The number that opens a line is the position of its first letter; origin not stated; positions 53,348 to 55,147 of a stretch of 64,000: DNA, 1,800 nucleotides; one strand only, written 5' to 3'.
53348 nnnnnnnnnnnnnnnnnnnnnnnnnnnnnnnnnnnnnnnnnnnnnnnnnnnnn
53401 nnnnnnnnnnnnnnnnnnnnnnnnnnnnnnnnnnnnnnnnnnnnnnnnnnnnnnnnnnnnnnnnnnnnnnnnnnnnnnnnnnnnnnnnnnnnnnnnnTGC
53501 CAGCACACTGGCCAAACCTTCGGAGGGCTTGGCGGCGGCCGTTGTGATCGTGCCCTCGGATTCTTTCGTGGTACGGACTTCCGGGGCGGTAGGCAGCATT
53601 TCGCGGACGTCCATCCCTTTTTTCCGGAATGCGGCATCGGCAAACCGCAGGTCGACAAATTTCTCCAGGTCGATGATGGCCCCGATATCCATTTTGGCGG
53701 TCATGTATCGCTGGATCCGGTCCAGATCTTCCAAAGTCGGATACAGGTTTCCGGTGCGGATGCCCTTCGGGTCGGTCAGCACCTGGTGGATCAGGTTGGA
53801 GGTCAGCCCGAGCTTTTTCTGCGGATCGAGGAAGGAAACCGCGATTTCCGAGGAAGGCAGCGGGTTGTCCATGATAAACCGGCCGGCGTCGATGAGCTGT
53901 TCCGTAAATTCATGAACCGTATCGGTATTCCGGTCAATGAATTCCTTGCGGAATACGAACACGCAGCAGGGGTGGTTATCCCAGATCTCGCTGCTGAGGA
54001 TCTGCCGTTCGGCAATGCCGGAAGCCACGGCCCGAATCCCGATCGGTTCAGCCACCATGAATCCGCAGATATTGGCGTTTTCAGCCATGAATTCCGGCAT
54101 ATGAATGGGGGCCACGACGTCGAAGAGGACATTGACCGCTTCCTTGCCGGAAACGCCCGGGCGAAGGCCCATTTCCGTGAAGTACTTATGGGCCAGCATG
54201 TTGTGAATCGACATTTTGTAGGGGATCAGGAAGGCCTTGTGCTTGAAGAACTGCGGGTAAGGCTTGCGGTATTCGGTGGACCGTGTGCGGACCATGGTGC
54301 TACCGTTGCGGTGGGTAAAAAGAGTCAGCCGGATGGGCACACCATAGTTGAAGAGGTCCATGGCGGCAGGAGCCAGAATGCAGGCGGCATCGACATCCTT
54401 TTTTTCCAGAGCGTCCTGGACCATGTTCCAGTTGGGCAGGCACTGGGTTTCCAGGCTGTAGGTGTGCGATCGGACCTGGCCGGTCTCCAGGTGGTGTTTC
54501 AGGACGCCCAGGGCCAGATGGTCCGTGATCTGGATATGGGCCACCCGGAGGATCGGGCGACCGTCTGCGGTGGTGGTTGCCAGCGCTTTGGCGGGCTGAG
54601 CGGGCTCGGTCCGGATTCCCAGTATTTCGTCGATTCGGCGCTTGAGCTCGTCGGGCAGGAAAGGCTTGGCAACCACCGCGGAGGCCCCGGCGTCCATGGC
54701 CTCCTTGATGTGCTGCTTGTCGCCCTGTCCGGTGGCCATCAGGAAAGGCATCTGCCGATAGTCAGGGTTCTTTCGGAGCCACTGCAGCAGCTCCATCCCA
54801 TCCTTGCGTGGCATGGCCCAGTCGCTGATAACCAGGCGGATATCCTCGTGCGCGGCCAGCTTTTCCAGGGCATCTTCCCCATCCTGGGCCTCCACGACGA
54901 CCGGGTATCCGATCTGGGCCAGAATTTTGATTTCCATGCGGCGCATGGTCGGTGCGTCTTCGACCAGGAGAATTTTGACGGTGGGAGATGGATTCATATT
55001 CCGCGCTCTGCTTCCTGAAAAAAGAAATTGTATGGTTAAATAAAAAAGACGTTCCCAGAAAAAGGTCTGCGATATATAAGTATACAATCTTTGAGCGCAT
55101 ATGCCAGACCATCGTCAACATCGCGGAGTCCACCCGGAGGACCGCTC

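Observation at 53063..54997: Three-domain REC / nitrate-bicarbonate-type binding protein / CheW fusion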

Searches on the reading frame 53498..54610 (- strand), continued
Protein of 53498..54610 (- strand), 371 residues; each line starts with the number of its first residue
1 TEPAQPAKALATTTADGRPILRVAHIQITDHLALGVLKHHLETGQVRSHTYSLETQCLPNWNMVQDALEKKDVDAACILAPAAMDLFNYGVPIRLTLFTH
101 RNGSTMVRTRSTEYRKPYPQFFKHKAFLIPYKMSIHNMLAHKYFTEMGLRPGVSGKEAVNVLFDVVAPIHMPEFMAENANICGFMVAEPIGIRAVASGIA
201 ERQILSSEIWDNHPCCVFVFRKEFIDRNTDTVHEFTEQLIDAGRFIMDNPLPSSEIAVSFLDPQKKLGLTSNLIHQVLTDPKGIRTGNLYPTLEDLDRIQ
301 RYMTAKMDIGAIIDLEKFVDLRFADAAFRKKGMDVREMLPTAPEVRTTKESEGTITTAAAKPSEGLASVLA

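Call 43: search_protein_families(library=pfam, proteins=[P0185, P0202, P0215, P0197, P0199, P0212, P0248, P0263, P0154, P0156], max_evalue=0.0001)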
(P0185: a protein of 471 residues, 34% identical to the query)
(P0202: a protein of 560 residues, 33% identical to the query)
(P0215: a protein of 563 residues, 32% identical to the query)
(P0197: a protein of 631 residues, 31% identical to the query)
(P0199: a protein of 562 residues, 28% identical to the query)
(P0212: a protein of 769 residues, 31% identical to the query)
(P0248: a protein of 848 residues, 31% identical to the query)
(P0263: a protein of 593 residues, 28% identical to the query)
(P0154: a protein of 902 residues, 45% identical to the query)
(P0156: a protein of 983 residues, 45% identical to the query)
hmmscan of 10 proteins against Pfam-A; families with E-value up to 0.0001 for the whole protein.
P0185 (471 aa): 2 families
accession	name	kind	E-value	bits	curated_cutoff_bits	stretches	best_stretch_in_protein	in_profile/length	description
PF13379.11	NMT1_2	-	9.1e-22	78.5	24.7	1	2-225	5-244/252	NMT1-like family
PF09084.16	NMT1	-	7.5e-10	39.5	20.5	1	88-225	78-216/216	NMT1/THI5 like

P0202 (560 aa): 3 families
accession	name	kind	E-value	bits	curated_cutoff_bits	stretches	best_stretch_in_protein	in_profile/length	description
PF13379.11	NMT1_2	-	1.2e-35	124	24.7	1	4-221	5-242/252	NMT1-like family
PF00528.27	BPD_transp_1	-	3.9e-19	69.5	26.4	1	384-554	1-183/184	Binding-protein-dependent transport system inner membrane component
PF09084.16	NMT1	-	4.7e-08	33.6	20.5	1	41-222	30-215/216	NMT1/THI5 like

P0215 (563 aa): 3 families
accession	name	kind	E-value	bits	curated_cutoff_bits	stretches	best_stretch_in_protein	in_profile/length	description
PF13379.11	NMT1_2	-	8e-31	108.2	24.7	1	5-228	4-246/252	NMT1-like family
PF00528.27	BPD_transp_1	-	6.6e-24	85.1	26.4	1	386-556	1-183/184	Binding-protein-dependent transport system inner membrane component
PF09084.16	NMT1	-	7.3e-12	46.1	20.5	1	86-222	74-212/216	NMT1/THI5 like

P0197 (631 aa): 3 families
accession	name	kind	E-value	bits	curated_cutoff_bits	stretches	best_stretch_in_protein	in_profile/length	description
PF13379.11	NMT1_2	-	8.6e-33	114.6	24.7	1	334-564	5-250/252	NMT1-like family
PF09084.16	NMT1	-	8.4e-09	36.1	20.5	1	380-536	37-196/216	NMT1/THI5 like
PF12974.12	Phosphonate-bd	-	9.3e-09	35.5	27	1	362-466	27-137/242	ABC transporter, phosphonate, periplasmic substrate-binding protein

P0199 (562 aa): 5 families
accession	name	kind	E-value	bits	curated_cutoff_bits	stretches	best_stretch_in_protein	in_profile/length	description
PF13379.11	NMT1_2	-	9.6e-23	81.7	24.7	1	246-477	3-242/252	NMT1-like family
PF13489.12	Methyltransf_23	-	4.4e-06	26.9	27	1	12-122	20-120/164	Methyltransferase domain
PF09084.16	NMT1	-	1.3e-05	25.6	20.5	1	331-467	72-203/216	NMT1/THI5 like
PF08242.18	Methyltransf_12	-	7e-05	23.9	30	0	19-116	1-98/98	Methyltransferase domain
PF12974.12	Phosphonate-bd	-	9.8e-05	22.3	27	0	290-382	38-136/242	ABC transporter, phosphonate, periplasmic substrate-binding protein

P0212 (769 aa): 5 families
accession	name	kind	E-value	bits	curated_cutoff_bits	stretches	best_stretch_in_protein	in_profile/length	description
PF13379.11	NMT1_2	-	7.5e-35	121.4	24.7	1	471-692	8-245/252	NMT1-like family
PF09084.16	NMT1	-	1.8e-12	48.1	20.5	1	516-672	39-198/216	NMT1/THI5 like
PF12974.12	Phosphonate-bd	-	3.7e-10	40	27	1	505-634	36-173/242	ABC transporter, phosphonate, periplasmic substrate-binding protein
PF13185.12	GAF_2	-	2e-09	38.2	28.6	1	308-444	7-135/136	GAF domain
PF16868.10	NMT1_3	-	4.2e-06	27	27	1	539-625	81-168/289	NMT1-like family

P0248 (848 aa): 3 families
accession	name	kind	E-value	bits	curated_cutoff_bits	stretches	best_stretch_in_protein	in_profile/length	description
PF00015.26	MCPsignal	-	2.3e-33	115.9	34.6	1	286-469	2-171/172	Methyl-accepting chemotaxis protein (MCP) signalling domain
PF13379.11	NMT1_2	-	4.3e-33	115.6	24.7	1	551-772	4-246/252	NMT1-like family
PF09084.16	NMT1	-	2.6e-07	31.2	20.5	1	614-759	55-205/216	NMT1/THI5 like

P0263 (593 aa): 2 families
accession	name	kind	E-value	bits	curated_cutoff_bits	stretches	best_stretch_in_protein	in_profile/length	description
PF13379.11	NMT1_2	-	6.2e-33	115.1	24.7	1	306-526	3-240/252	NMT1-like family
PF02830.23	V4R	-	3.9e-10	40.1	31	1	255-294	23-62/62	V4R domain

P0154 (902 aa): 6 families
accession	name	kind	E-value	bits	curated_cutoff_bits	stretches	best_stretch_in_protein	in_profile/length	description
PF00072.30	Response_reg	-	3e-25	89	30.2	1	179-292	1-110/111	Response regulator receiver domain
PF13379.11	NMT1_2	-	2.8e-21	76.9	24.7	1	351-554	39-248/252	NMT1-like family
PF13581.12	HATPase_c_2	-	2.9e-16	60.1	27.4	1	18-135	3-126/127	Histidine kinase-like ATPase domain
PF01740.26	STAS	-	2.6e-09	37.3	22.6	1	810-898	9-96/106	STAS domain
PF02518.31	HATPase_c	-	3.9e-07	30.9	26.4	1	42-115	3-75/111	Histidine kinase-, DNA gyrase B-, and HSP90-like ATPase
PF13466.11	STAS_2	-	5.4e-06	26.9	29.2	1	817-896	4-80/80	STAS domain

P0156 (983 aa): 6 families
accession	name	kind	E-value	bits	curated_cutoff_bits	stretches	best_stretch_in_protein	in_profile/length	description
PF00072.30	Response_reg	-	2.9e-28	98.7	30.2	1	163-276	1-110/111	Response regulator receiver domain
PF13581.12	HATPase_c_2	-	4.1e-19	69.3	27.4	2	18-131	3-122/127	Histidine kinase-like ATPase domain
PF13379.11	NMT1_2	-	2.9e-18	67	24.7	1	360-561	35-241/252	NMT1-like family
PF01740.26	STAS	-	3.5e-11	43.2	22.6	1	886-978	4-95/106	STAS domain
PF02518.31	HATPase_c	-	1.5e-10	41.9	26.4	0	42-115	3-77/111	Histidine kinase-, DNA gyrase B-, and HSP90-like ATPase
PF13466.11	STAS_2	-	1.3e-06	29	29.2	1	898-977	4-80/80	STAS domain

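Call 52: find_encoding_contigs(protein=P0141, flank=10000, max_places=2)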
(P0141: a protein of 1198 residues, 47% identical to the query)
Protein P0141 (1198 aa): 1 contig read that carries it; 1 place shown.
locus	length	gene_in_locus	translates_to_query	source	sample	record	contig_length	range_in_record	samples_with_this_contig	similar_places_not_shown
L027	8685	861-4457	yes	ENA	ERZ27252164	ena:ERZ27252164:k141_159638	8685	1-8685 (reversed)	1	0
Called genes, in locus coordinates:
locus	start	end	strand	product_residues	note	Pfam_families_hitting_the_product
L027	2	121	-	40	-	?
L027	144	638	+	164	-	-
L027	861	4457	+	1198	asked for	PF00072:Response_reg, PF13379:NMT1_2, PF02895:H-kinase_dim, PF02518:HATPase_c, PF01584:CheW, PF00072:Response_reg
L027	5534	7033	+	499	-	PF08448:PAS_4 (weak), PF13426:PAS_9, PF00512:HisKA, PF02518:HATPase_c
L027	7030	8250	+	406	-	PF00072:Response_reg, PF02518:HATPase_c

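Call 53: find_encoding_contigs(protein=P0132, flank=10000, max_places=2)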
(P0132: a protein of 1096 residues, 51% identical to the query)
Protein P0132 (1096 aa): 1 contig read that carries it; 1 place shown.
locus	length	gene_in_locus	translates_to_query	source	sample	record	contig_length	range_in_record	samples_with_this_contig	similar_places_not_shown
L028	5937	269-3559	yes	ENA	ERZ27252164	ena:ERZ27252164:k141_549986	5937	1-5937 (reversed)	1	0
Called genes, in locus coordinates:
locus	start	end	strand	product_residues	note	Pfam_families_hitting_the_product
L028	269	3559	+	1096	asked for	PF00072:Response_reg, PF13379:NMT1_2, PF02895:H-kinase_dim (weak), PF02518:HATPase_c, PF01584:CheW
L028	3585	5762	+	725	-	PF00072:Response_reg, PF08448:PAS_4 (weak), PF00989:PAS, PF08448:PAS_4, PF13188:PAS_8 (weak), PF13426:PAS_9, PF08447:PAS_3, PF02518:HATPase_c, +1 more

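Call 54: find_encoding_contigs(protein=P0131, flank=10000, max_places=2)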
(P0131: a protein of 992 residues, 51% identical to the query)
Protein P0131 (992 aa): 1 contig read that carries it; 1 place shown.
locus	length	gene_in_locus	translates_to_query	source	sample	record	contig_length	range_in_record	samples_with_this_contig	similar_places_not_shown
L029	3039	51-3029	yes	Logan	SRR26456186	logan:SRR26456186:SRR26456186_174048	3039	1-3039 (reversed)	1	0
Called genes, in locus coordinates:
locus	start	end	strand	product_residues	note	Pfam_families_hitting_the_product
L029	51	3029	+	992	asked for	PF00072:Response_reg, PF13379:NMT1_2, PF02895:H-kinase_dim (weak), PF02518:HATPase_c, PF01584:CheW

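Call 73: find_encoding_contigs(protein=P0160, flank=8000, max_places=3)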
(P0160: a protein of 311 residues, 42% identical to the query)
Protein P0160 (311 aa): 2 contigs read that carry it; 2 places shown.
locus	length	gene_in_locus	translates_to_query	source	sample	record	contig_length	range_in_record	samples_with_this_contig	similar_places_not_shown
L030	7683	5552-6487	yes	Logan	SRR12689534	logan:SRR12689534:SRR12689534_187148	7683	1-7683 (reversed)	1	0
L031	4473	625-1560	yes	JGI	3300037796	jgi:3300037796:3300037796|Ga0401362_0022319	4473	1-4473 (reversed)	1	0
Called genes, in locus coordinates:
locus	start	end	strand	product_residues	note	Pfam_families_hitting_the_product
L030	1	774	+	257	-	?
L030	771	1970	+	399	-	PF00072:Response_reg, PF07228:SpoIIE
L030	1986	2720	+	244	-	PF13581:HATPase_c_2, PF02518:HATPase_c, PF01740:STAS, PF13466:STAS_2 (weak)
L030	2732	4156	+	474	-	PF01627:Hpt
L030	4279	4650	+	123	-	PF00072:Response_reg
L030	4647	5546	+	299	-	PF02596:DUF169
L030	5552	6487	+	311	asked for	PF13379:NMT1_2, PF12974:Phosphonate-bd (faint), PF09084:NMT1 (weak)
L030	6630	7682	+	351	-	?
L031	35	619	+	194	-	PF02596:DUF169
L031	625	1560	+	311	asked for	PF13379:NMT1_2, PF12974:Phosphonate-bd (faint), PF09084:NMT1 (weak)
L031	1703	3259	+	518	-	PF13426:PAS_9 (faint), PF00015:MCPsignal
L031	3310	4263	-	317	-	PF18885:DUF5648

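Call 74: find_encoding_contigs(protein=P0168, flank=8000, max_places=3)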
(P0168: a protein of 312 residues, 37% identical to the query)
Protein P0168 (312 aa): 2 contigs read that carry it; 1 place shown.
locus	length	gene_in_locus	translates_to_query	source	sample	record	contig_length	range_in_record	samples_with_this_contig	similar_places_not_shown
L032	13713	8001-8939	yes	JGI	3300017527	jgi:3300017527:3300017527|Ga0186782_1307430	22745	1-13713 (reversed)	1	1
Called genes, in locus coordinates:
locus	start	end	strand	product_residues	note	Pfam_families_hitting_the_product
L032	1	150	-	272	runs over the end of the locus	PF00152:tRNA-synt_2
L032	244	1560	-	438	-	PF00850:Hist_deacetyl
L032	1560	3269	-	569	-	PF05378:Hydant_A_N, PF01968:Hydantoinase_A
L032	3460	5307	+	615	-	PF02771:Acyl-CoA_dh_N (weak), PF02770:Acyl-CoA_dh_M, PF00441:Acyl-CoA_dh_1, PF22924:ACOX_C_alpha1 (weak), PF12806:Acyl-CoA_dh_C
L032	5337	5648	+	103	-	-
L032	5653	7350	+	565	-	PF03109:ABC1, PF27536:UbiB_helical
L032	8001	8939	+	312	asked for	PF13379:NMT1_2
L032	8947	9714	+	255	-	PF00005:ABC_tran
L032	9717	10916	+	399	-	PF13379:NMT1_2, PF09084:NMT1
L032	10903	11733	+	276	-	PF00528:BPD_transp_1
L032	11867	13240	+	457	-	PF00072:Response_reg, PF13379:NMT1_2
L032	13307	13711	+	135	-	?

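Call 76: search_protein_families(library=pfam, proteins=[L030:1-774:+, L030:771-1970:+, L030:1986-2720:+, L030:2732-4156:+, L030:4279-4650:+, L030:4647-5546:+, L031:1703-3259:+, L032:9717-10916:+, L032:11867-13240:+], max_evalue=0.001)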
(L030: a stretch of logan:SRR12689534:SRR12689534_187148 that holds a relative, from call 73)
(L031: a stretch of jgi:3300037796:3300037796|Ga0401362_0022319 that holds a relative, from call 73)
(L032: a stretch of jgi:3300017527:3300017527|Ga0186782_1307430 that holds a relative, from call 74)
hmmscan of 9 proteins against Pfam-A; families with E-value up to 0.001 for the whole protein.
L030:1-774:+ (257 aa): 3 families
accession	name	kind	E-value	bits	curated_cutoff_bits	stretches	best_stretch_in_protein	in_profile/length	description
PF02518.31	HATPase_c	-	2.7e-25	89.4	26.4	1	132-239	4-110/111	Histidine kinase-, DNA gyrase B-, and HSP90-like ATPase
PF00512.31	HisKA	-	7.8e-07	29.5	26.9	1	1-86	7-66/66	His Kinase A (phospho-acceptor) domain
PF13589.12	HATPase_c_3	-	0.00052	20.5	25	1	133-206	2-77/137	Histidine kinase-, DNA gyrase B-, and HSP90-like ATPase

L030:771-1970:+ (399 aa): 2 families
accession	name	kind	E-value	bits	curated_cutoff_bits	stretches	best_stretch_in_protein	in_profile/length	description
PF07228.17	SpoIIE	-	4.9e-34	118.4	25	1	207-397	5-190/192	Stage II sporulation protein E (SpoIIE)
PF00072.30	Response_reg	-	1.9e-27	96.1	30.2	1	9-123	1-111/111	Response regulator receiver domain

L030:1986-2720:+ (244 aa): 4 families
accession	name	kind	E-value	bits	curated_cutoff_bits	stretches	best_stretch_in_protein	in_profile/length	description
PF13581.12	HATPase_c_2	-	2.6e-18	66.7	27.4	1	16-134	2-125/127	Histidine kinase-like ATPase domain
PF01740.26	STAS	-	5e-09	36.3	22.6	1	147-239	5-96/106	STAS domain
PF02518.31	HATPase_c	-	3.5e-08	34.3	26.4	1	45-134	6-103/111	Histidine kinase-, DNA gyrase B-, and HSP90-like ATPase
PF13466.11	STAS_2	-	1.8e-06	28.4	29.2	1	158-236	4-79/80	STAS domain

L030:2732-4156:+ (474 aa): 1 family
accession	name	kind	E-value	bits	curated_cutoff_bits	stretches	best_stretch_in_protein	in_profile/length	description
PF01627.28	Hpt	-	2.5e-14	53.7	24.6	1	7-97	2-81/84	Hpt domain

L030:4279-4650:+ (123 aa): 1 family
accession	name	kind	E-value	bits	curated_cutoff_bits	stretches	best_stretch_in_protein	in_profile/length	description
PF00072.30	Response_reg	-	1.1e-19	71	30.2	1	5-117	1-110/111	Response regulator receiver domain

L030:4647-5546:+ (299 aa): 1 family
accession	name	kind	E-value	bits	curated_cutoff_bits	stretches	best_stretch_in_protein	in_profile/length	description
PF02596.20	DUF169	-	1.2e-32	113.8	27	1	27-275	11-208/209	Uncharacterised ArCR, COG2043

L031:1703-3259:+ (518 aa): 2 families
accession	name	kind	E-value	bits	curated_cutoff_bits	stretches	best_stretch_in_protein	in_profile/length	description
PF00015.26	MCPsignal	-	3e-44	151.3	34.6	1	300-481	2-169/172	Methyl-accepting chemotaxis protein (MCP) signalling domain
PF13426.13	PAS_9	-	3.9e-05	24.3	27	1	125-220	9-103/103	PAS domain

L032:9717-10916:+ (399 aa): 2 families
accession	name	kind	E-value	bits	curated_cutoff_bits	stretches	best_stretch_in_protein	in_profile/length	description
PF13379.11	NMT1_2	-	3e-42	145.6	24.7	1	32-267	2-241/252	NMT1-like family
PF09084.16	NMT1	-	7.5e-12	46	20.5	1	46-269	2-215/216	NMT1/THI5 like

L032:11867-13240:+ (457 aa): 2 families
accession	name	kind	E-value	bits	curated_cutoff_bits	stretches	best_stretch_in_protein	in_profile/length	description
PF00072.30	Response_reg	-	1.1e-26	93.6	30.2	1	9-122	1-111/111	Response regulator receiver domain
PF13379.11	NMT1_2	-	1.4e-26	94.3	24.7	1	144-384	5-248/252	NMT1-like family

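Call 83: search_protein_families(library=ncbifam, proteins=[window:53603-54580:-], max_evalue=0.01)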
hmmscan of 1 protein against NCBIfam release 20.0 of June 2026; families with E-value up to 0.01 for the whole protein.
window:53603-54580:- (326 aa): 2 families
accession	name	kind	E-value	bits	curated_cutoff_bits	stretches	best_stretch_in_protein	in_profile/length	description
TIGR01728.1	SsuA_fam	subfamily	1.5e-08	34.2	163.5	1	174-258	154-239/290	aliphatic sulfonate ABC transporter substrate-binding protein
NF040735.1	SBP_SaoX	equivalog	0.005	16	300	1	53-257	41-239/330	ABC transporter substrate-binding subunit SaoX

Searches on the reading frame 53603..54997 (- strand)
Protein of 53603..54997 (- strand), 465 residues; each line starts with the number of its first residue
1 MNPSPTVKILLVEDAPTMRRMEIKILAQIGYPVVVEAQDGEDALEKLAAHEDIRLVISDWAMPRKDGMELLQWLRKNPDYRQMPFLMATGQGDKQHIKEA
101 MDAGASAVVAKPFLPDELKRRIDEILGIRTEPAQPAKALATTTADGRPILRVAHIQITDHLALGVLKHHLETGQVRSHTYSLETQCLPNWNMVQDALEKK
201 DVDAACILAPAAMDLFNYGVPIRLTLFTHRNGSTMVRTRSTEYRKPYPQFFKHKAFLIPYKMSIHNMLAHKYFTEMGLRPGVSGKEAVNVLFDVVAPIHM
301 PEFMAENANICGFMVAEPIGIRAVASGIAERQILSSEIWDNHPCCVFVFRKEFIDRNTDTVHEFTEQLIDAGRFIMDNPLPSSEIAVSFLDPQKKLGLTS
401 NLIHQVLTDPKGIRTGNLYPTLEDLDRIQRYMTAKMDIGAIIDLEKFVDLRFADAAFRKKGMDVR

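Call 65: predict_structure(alignment_id=A2)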
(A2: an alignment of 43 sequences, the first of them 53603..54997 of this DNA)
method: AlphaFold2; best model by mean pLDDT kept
length: 465 residues; sequences in the alignment: 43
mean_pLDDT: 92.6   pTM: 0.90
mean pLDDT of the five models: 92.6, 92.6, 92.4, 90.9, 89.7
residues with pLDDT >= 90: 381; 70-90: 66; 50-70: 14; < 50: 4
segments of 3 or more residues with pLDDT < 50: none
pLDDT, mean of each block of 10 residues (from residue 1): 68 88 92 95 95 94 91 96 94 89 95 90 85 62 94 96 98 97 94 94 97 97 98 95 87 93 96 96 79 90 90 96 94 97 97 97 98 98 97 92 97 96 98 93 98 95 81
secondary structure, 60 per line:
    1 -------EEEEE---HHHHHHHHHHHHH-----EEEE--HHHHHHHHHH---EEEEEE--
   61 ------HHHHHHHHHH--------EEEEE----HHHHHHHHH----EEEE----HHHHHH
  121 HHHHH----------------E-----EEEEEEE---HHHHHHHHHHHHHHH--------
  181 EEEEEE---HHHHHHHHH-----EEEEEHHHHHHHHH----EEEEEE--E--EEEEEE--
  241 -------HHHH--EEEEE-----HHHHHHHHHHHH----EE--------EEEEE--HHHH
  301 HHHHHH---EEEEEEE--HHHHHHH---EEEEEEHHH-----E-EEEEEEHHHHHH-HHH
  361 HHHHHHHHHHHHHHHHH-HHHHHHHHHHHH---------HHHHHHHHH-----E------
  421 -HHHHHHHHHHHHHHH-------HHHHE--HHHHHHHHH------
elements in order: E8-12 H16-28 E34-37 H40-49 E53-58 H67-76 E85-89 H94-102 E107-110 H115-125 E148-154 H158-172 E181-186 H190-198 E204-208 H209-217 E222-227 E233-238 H248-251 E254-258 H264-275 E290-294 H297-306 E310-316 H319-325 E329-334 E345-350 H351-356 H358-377 H379-390 H400-408 H422-436 H444-447 H451-459
